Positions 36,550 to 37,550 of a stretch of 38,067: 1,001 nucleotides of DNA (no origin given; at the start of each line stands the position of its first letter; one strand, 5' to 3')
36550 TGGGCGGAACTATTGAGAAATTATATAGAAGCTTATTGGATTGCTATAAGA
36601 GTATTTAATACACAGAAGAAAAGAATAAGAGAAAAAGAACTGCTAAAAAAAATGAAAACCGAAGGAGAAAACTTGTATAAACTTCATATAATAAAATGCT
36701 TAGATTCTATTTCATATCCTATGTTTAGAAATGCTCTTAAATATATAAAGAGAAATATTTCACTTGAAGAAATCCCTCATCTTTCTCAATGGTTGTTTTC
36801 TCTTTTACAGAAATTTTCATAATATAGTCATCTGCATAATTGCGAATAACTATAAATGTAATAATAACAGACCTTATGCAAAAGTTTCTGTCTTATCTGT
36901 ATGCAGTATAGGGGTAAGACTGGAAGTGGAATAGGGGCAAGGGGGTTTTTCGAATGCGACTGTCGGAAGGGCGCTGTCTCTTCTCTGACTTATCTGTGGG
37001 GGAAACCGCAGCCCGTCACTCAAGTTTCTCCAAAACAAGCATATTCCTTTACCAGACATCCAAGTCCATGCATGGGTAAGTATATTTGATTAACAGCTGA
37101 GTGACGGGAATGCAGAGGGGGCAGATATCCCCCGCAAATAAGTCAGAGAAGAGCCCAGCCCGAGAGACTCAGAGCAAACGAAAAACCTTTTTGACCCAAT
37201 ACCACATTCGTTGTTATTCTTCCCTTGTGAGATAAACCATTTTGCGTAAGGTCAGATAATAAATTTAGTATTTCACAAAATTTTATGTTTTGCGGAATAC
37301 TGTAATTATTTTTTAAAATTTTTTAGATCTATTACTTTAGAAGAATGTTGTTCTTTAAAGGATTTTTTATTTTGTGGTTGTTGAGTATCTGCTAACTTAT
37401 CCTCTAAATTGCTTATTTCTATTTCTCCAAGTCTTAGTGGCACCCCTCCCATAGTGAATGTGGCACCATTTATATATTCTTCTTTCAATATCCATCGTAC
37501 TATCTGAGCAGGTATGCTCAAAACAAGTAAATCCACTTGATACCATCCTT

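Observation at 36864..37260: Copy B shows asymmetric, sequence-level conservation and no coding potential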

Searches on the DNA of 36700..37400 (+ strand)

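Call 6: search_rna_families(source=window, start=36700, end=37400, threshold=evalue, max_evalue=10, show_alignments=2)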
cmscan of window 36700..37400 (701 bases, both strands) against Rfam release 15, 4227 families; matches with E-value up to 10: 8.
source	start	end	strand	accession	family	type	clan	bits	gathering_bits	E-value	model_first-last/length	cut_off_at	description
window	37199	37313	+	RF01659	ceN86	Gene; snRNA; snoRNA; CD-box;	-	22.1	40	0.13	1-124/124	no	Caenorhabditis snoRNA ceN86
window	37306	37356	-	RF01711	Lnt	Cis-reg;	-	21.1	55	1.5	1-63/63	no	Lnt RNA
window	36840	36998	+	RF02860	Arrc14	Gene; sRNA;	-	20.2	99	1.9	1-167/167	no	Actinobacillus sRNA 14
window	37266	37304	+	RF03217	mir-3167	Gene; miRNA;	-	19.3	86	1.2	1-59/59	no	mir-3167 microRNA precursor family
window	36769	36815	+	RF02030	tp2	Gene; sRNA;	-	17.4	50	6.4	1-114/114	no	tp2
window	37080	37101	+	RF01748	nuoG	Cis-reg;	-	15.9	33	1.2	1-43/43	no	nuoG RNA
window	36797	36859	+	RF00165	Corona_pk3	Cis-reg;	CL00117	13.8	35.6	6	1-61/61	no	Coronavirus 3' UTR pseudoknot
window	36972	37082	-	RF02191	TCL6_1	Gene; lncRNA;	-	12.4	60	4.7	1-113/113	no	T-cell leukemia/lymphoma 6 conserved region 1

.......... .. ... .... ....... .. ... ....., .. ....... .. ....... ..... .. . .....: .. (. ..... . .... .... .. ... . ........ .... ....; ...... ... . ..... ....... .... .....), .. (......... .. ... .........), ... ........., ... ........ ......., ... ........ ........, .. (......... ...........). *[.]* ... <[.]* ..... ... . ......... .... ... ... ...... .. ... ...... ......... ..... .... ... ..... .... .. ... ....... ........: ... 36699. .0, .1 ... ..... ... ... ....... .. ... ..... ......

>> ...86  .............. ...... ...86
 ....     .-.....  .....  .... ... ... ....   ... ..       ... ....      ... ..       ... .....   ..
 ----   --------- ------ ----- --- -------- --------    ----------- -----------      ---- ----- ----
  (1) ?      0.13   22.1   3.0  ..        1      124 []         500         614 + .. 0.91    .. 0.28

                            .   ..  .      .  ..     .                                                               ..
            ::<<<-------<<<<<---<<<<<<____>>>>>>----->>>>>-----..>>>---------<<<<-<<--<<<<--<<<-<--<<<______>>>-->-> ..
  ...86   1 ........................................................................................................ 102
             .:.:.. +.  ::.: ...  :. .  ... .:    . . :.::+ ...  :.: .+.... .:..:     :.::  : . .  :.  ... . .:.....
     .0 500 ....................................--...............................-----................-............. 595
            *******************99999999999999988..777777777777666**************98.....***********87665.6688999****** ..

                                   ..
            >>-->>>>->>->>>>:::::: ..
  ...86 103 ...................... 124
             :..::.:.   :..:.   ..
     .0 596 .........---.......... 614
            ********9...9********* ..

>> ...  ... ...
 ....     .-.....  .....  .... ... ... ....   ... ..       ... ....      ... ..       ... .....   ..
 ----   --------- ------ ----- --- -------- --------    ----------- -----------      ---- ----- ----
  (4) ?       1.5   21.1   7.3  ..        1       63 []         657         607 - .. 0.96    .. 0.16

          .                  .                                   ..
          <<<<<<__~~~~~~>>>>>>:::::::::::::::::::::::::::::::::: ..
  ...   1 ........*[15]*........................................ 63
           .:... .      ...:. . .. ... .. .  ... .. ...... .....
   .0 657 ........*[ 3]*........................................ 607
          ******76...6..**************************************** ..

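Call 10: search_dna_similar(query=window:36850-37270:+, collection=plasmids, mode=distant)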
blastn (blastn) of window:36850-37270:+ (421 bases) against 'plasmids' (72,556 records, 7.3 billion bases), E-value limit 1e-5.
No match.

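Call 11: search_dna_similar(query=window:36850-37270:+, collection=phages, mode=distant)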
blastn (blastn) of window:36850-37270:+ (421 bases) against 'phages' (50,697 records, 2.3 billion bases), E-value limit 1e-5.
No match.
